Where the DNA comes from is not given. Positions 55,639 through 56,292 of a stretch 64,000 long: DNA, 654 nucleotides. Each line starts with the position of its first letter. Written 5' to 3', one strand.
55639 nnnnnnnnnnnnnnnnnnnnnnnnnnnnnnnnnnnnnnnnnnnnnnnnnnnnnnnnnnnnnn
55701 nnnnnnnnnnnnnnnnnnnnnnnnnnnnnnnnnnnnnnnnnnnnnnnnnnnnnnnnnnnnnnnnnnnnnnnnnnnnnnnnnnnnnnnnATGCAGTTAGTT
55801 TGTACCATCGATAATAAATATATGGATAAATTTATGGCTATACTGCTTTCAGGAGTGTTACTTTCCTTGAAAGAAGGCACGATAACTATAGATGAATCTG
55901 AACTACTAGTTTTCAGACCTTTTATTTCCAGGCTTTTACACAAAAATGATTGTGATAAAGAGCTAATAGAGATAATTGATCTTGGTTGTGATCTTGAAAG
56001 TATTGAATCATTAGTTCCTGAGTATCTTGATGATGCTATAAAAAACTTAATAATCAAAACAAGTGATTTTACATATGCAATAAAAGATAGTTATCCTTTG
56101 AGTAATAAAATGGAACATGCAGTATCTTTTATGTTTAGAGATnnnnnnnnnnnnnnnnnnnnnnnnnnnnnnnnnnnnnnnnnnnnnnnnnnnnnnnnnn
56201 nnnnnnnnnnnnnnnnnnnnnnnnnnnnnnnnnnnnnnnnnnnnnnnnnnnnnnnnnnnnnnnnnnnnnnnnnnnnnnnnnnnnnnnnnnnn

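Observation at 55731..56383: Strongly AT-rich insert with two small acidic ORFs between the ybhM-like genes and ybhN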

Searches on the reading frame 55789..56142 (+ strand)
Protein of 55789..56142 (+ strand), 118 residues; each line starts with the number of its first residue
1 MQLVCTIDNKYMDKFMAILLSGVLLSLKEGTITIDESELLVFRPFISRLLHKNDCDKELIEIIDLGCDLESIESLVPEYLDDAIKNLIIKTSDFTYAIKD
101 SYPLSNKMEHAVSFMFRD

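Call 11: search_protein_families(proteins=[window:55789-56142:+], library=ncbifam, max_evalue=1)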
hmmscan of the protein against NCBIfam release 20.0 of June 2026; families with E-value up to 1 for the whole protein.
window:55789-56142:+ (118 aa): 0 families

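Call 12: search_protein_families(proteins=[window:55789-56142:+], library=padloc, max_evalue=1)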
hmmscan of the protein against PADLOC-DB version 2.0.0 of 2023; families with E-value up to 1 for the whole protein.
window:55789-56142:+ (118 aa): 0 families

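Call 13: search_protein_families(proteins=[window:55789-56142:+], library=phrogs, max_evalue=1)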
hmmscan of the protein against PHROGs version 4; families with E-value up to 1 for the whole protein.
window:55789-56142:+ (118 aa): 1 family
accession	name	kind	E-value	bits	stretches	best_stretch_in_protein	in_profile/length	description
phrog_29970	-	unknown function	0.019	16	1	59-110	17-67/82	-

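Call 14: profile_search(protein=window:55789-56142:+)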
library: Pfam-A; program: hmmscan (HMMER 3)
A. the first sequence (118 residues): domains with independent E <= 10: 3; with E <= 0.001: 1
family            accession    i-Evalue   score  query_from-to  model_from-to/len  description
DUF3969           PF13108.11    7.1e-14    52.2      10-91          4-85/106  Protein of unknown function (DUF3969)
DUF1350           PF07082.17      0.065    13.0      32-116        62-146/250  Protein of unknown function (DUF1350)
Chordopox_G2      PF05796.17       0.15    12.0      49-110        40-102/215  Chordopoxvirus protein G2

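Call 23: find_homologous_proteins(query=window:55789-56142:+, max_evalue=0.001)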
Query window:55789-56142:+ (118 aa): 9 proteins with E <= 0.001 among 13 candidates.
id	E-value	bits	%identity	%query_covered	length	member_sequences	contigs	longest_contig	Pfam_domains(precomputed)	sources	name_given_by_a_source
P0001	1.4e-64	233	95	100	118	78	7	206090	PF13108.13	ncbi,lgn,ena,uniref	ncbi:DUF3969 family protein [Escherichia coli]|uniref:DUF3969 family protein n=1 Tax=Escherichia col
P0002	6.9e-61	221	88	100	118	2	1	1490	PF13108.13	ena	-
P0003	1.9e-60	220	88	100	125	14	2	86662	PF13108.13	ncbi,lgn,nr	ncbi:DUF3969 domain-containing protein [Escherichia coli]|nr:DUF3969 family protein [Escherichia col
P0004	2.0e-59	216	86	100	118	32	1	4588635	PF13108.13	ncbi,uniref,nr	ncbi:DUF3969 family protein [Escherichia coli]|uniref:DUF3969 family protein n=1 Tax=Escherichia col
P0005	1.3e-57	210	84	100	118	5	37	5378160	PF13108.13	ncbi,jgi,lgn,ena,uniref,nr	ncbi:DUF3969 family protein [Escherichia coli]|uniref:DUF3969 family protein n=1 Tax=Escherichia col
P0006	1.5e-54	201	81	100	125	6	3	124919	PF13108.13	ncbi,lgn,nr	ncbi:DUF3969 family protein [Shigella flexneri]|nr:DUF3969 family protein [Escherichia coli]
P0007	1.5e-44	168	69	98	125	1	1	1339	PF13108.13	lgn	-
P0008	3.6e-43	164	66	99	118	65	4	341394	PF13108.13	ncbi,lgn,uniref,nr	ncbi:DUF3969 family protein [Escherichia albertii]|uniref:DUF3969 family protein n=1 Tax=Escherichia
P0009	6.6e-17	79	72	52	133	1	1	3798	PF13108.13,PF02661.24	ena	-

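Call 29: find_encoding_contigs(protein=P0009, flank=4000, max_places=3)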
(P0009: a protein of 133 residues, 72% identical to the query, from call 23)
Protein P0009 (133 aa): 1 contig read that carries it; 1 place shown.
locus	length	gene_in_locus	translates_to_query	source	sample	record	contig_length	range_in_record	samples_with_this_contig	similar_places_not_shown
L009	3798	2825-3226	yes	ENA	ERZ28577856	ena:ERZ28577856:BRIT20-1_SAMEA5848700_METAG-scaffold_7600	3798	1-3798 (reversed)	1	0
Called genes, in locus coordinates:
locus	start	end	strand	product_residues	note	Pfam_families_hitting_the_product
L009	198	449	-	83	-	PF07205:DUF1413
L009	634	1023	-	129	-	-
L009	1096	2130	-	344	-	PF12760:Zn_ribbon_IS1595 (faint), PF03811:Zn_ribbon_InsA (weak), PF12762:DDE_Tnp_IS1595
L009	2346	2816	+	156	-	-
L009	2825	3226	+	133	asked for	PF13108:DUF3969, PF02661:Fic (weak)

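Call 34: search_protein_representatives(protein=window:55789-56142:+)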
Query: 118 residues. Proteins with E-value up to 0.001 (for the whole library): 212; up to 1e-10: 16; up to 1e-30: 1. The best 150 are listed.
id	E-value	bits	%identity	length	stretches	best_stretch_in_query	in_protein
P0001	4.5e-65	232.8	95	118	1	1-118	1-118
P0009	2.1e-17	79.3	77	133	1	16-72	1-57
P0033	5.7e-16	74.7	42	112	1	5-93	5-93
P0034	8.9e-13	64.4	39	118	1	1-93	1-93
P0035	2.8e-12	62.8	42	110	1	11-87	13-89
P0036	3.3e-12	62.6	39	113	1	13-96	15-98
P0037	3.6e-12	62.5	79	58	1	1-42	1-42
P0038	4.7e-12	62.1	40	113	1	3-100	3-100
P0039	9.6e-12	61.1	41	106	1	10-91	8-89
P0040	1.4e-11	60.6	40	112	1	7-90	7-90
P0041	1.9e-11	60.2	33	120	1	6-90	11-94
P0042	5.2e-11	58.8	41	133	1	11-90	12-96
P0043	6.1e-11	58.6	38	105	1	10-95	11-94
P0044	6.8e-11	58.4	39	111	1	13-89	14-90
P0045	8.1e-11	58.1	34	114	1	7-106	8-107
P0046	1.0e-10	57.8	39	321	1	16-107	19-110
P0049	1.3e-10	57.5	40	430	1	12-95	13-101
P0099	7.5e-08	48.6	44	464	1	16-95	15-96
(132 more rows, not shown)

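Call 35: find_encoding_contigs(protein=P0033, flank=6000, max_places=4)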
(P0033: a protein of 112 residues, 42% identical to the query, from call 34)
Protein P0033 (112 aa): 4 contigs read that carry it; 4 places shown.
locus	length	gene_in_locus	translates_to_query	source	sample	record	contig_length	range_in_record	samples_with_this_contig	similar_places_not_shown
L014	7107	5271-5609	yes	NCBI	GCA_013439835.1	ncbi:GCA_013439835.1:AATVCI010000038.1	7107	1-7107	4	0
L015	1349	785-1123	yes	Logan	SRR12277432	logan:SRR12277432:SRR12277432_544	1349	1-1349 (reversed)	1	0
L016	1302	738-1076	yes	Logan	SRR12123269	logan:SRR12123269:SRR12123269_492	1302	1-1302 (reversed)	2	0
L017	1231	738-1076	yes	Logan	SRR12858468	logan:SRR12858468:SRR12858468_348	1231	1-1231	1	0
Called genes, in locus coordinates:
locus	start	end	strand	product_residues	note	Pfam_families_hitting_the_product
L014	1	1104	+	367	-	PF18451:CdiA_C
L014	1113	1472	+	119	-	PF28203:CDI_Immunity_Comp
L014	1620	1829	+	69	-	PF24024:DUF7336 (weak)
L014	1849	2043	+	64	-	PF24024:DUF7336 (weak)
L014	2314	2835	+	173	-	PF14106:DUF4279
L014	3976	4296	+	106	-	-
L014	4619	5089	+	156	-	-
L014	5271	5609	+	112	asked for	PF13108:DUF3969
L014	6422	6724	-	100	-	PF01527:HTH_Tnp_1 (weak)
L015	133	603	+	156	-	-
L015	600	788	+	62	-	-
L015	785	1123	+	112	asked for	PF13108:DUF3969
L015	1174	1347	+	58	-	?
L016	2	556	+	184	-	?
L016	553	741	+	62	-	-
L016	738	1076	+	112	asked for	PF13108:DUF3969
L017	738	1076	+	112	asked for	PF13108:DUF3969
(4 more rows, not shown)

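Call 36: find_encoding_contigs(protein=P0034, flank=6000, max_places=4)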
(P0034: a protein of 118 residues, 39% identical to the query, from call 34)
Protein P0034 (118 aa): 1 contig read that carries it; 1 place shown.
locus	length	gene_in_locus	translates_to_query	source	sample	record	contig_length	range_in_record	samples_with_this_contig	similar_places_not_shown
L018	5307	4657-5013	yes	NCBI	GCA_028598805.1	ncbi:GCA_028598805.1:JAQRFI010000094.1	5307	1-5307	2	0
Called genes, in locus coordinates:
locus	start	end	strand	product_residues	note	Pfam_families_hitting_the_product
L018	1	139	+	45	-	PF13333:rve_2 (weak)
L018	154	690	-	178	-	PF01555:N6_N4_Mtase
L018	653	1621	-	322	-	PF01555:N6_N4_Mtase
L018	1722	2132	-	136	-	-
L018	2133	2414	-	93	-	PF02086:MethyltransfD12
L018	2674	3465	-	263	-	PF11195:Tad2-like, PF25136:DUF7823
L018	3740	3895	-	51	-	-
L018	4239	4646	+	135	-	-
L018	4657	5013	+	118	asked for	PF13108:DUF3969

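Call 37: find_encoding_contigs(protein=P0049, flank=6000, max_places=4)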
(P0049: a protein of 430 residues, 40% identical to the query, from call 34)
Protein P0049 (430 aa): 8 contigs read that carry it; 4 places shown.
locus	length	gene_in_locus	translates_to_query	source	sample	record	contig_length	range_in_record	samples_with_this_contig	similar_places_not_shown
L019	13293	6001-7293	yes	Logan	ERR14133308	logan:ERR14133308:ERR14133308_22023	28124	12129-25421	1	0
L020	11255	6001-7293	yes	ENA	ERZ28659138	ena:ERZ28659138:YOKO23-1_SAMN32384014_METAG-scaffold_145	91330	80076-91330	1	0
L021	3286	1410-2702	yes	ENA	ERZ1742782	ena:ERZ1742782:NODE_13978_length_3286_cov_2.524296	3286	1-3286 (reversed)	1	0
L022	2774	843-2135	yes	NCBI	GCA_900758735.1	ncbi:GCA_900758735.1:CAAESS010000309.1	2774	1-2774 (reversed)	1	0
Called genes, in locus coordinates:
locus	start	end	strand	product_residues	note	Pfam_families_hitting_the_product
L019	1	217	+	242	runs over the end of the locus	-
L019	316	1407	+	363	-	-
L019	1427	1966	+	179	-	-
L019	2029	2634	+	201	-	-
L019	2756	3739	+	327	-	-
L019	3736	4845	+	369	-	-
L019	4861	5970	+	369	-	PF13646:HEAT_2 (faint)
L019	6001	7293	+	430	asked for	PF13108:DUF3969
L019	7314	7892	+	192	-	-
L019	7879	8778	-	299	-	-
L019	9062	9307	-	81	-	PF12637:TSCPD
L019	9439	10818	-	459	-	PF00171:Aldedh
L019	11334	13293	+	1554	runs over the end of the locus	?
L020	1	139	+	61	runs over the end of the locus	-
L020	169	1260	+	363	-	-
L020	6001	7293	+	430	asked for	PF13108:DUF3969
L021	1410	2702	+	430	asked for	PF13108:DUF3969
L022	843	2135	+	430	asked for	PF13108:DUF3969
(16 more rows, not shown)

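Call 42: search_solved_structures(query=A2, max_evalue=10)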
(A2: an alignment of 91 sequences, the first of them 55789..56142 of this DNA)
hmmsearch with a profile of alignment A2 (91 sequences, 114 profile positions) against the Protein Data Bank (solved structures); distinct sequences matched with E-value up to 10: 9.
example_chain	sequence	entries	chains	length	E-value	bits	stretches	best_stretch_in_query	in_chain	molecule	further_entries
9n69_F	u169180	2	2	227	0.0012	21.7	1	62-87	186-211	TIGR02646 family protein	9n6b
4cn8_A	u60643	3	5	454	0.16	14.9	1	17-63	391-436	PROXIMAL THREAD MATRIX PROTEIN 1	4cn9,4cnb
5mc9_C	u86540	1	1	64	0.45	13.4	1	55-79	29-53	Laminin subunit gamma-1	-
1dhn_A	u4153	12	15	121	0.56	13.1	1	51-105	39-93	7,8-DIHYDRONEOPTERIN ALDOLASE | Dihydroneopterin aldolase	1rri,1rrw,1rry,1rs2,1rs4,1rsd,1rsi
5w10_A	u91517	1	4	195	0.78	12.7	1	26-76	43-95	cGMP-specific phosphodiesterase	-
5frg_A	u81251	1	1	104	0.82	12.6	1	66-108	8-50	FORMIN-BINDING PROTEIN 1-LIKE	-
3gyz_A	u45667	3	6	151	0.92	12.4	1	48-85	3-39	Chaperone protein ipgC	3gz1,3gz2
6y6p_A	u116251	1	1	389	1.5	11.8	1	15-68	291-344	Envelope polyprotein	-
8s2f_AAA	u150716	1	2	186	1.5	11.7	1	62-111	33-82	Lipoprotein, putative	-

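Call 44: list_cluster_members(proteins=[P0033, P0034, P0035, P0036, P0038, P0039, P0040, P0041, P0046, P0099])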
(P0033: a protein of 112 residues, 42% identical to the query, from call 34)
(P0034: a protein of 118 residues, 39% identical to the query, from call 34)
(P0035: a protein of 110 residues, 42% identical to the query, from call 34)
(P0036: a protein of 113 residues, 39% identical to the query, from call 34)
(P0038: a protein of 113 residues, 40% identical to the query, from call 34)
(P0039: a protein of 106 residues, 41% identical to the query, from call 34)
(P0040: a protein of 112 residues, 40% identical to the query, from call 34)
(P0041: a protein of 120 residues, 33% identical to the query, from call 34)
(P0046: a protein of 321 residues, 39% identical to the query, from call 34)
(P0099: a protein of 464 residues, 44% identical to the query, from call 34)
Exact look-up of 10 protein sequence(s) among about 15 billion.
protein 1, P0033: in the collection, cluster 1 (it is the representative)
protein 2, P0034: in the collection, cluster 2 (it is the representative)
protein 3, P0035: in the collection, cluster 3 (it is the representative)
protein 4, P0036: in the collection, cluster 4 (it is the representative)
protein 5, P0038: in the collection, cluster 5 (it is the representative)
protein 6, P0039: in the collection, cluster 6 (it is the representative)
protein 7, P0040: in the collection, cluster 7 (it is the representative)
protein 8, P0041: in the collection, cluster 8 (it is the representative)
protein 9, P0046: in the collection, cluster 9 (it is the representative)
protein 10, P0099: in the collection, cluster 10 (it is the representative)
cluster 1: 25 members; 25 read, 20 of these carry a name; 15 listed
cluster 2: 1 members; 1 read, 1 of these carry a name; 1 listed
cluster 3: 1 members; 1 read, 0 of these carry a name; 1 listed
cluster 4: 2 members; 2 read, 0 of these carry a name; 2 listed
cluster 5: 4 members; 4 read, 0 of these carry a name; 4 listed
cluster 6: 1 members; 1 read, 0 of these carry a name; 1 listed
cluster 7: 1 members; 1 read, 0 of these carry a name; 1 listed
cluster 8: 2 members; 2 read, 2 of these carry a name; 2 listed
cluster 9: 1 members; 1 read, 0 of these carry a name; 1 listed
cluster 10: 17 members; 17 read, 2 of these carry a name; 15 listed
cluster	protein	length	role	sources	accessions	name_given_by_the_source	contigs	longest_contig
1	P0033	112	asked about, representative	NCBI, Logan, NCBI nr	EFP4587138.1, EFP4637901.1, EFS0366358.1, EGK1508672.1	DUF3969 family protein [Salmonella enterica]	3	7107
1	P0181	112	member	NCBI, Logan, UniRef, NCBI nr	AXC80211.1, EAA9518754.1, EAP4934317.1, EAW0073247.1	DUF3969 domain-containing protein [Salmonella enterica subsp. salamae] | DUF3969 family protein n=2 Tax=Salmonella enterica subsp. salamae TaxID=59202 ... | DUF3969 family protein [Salmonella enterica]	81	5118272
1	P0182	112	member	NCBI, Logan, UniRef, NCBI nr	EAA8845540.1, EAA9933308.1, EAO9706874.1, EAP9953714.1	DUF3969 family protein [Salmonella enterica subsp. enterica serovar London] | DUF3969 family protein n=2 Tax=Salmonella enterica subsp. salamae TaxID=59202 ... | DUF3969 family protein [Salmonella enterica]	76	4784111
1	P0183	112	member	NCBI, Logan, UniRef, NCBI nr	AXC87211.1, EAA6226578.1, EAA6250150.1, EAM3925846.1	DUF3969 family protein [Salmonella enterica subsp. salamae] | DUF3969 family protein n=5 Tax=Salmonella enterica TaxID=28901 RepID=A0A3U9TDD9_SALER | DUF3969 family protein [Salmonella enterica]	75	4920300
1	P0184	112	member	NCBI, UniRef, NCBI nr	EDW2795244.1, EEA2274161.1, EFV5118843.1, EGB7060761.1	TPA_asm: DUF3969 family protein [Salmonella enterica subsp. salamae serovar 60:g,m,t:z6] | DUF3969 family protein n=1 Tax=Salmonella enterica subsp. houtenae serovar 1,40:z4,z32:- ... | DUF3969 family protein [Salmonella enterica]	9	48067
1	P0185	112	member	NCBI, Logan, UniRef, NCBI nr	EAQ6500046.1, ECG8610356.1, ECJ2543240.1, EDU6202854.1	DUF3969 family protein [Salmonella enterica subsp. salamae] | DUF3969 family protein n=1 Tax=Salmonella enterica TaxID=28901 RepID=UPI0012875B06 | DUF3969 family protein [Salmonella enterica]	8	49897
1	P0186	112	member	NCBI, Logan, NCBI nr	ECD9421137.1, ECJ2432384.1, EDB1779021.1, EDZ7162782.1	TPA: DUF3969 family protein [Salmonella enterica] | DUF3969 family protein [Salmonella enterica subsp. salamae]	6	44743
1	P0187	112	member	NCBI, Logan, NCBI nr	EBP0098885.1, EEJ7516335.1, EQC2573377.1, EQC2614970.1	DUF3969 family protein [Salmonella enterica]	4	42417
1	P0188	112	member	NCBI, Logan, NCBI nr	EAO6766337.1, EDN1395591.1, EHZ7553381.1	DUF3969 family protein [Salmonella enterica]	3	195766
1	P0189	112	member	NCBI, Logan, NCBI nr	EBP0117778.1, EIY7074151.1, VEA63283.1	Uncharacterised protein [Salmonella enterica subsp. salamae] | DUF3969 family protein [Salmonella enterica]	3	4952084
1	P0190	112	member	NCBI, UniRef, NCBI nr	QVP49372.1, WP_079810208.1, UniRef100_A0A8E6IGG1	DUF3969 family protein [Salmonella enterica subsp. salamae] | DUF3969 family protein n=1 Tax=Salmonella enterica subsp. salamae TaxID=59202 ... | DUF3969 family protein [Salmonella enterica]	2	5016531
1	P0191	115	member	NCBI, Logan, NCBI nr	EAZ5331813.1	DUF3969 family protein [Salmonella enterica]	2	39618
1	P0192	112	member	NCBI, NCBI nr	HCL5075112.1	TPA: DUF3969 family protein [Salmonella enterica] | DUF3969 family protein [Salmonella enterica]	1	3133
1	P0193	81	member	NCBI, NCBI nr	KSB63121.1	hypothetical protein LFZ48_13330 [Salmonella enterica subsp. salamae serovar 56:z10:e,n,x ...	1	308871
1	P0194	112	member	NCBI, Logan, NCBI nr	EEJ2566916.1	DUF3969 family protein [Salmonella enterica subsp. enterica]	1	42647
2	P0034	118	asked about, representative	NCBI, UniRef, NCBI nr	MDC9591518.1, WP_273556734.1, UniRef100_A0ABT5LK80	DUF3969 family protein [Xenorhabdus sp. XENO-10] | DUF3969 family protein n=1 Tax=Xenorhabdus yunnanensis TaxID=3025878 ... | DUF3969 family protein [Xenorhabdus yunnanensis]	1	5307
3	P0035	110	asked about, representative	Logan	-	-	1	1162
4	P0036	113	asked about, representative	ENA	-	-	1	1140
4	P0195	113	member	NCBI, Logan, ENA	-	-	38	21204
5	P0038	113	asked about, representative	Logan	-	-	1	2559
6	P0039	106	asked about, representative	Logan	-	-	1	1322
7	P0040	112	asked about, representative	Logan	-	-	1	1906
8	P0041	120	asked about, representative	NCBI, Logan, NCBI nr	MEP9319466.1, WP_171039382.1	DUF3969 family protein [Pseudomonas sp. LABIM340] | DUF3969 family protein [Pseudomonas nitroreducens]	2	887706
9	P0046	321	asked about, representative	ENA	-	-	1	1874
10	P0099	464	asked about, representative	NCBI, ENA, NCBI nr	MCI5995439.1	MAG: DUF3969 family protein [Blautia sp.] | DUF3969 family protein [Blautia sp.]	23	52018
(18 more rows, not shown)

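Call 45: find_encoding_contigs(protein=P0181, flank=10000, max_places=3)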
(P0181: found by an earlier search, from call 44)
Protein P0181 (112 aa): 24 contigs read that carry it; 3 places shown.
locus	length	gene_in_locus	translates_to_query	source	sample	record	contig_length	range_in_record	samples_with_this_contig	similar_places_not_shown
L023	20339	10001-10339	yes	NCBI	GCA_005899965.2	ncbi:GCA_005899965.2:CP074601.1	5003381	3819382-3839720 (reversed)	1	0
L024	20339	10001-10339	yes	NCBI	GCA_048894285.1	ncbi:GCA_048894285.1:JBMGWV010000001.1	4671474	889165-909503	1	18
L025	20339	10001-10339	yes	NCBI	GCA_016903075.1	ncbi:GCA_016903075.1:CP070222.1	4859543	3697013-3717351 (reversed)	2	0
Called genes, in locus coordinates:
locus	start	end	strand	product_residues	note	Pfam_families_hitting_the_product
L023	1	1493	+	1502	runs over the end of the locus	PF20148:DUF6531, PF05593:RHS_repeat (weak), PF25023:TEN_YD-shell, PF05593:RHS_repeat, PF25023:TEN_YD-shell, PF03527:RHS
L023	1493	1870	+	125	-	PF24722:DUF7674 (weak)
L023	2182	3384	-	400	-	PF00872:Transposase_mut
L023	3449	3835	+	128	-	-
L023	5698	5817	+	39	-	-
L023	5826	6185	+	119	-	PF28203:CDI_Immunity_Comp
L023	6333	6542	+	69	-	PF24024:DUF7336 (weak)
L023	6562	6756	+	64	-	PF24024:DUF7336 (weak)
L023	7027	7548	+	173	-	PF14106:DUF4279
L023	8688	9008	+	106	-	PF14106:DUF4279 (weak)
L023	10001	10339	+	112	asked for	PF13108:DUF3969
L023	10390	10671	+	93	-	-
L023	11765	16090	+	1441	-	PF20148:DUF6531, PF05593:RHS_repeat, PF25023:TEN_YD-shell (weak), PF25023:TEN_YD-shell, PF05593:RHS_repeat, PF25023:TEN_YD-shell, PF05593:RHS_repeat, PF03527:RHS, +1 more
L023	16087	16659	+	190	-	-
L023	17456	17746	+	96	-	-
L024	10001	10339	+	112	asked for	PF13108:DUF3969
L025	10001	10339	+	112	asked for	PF13108:DUF3969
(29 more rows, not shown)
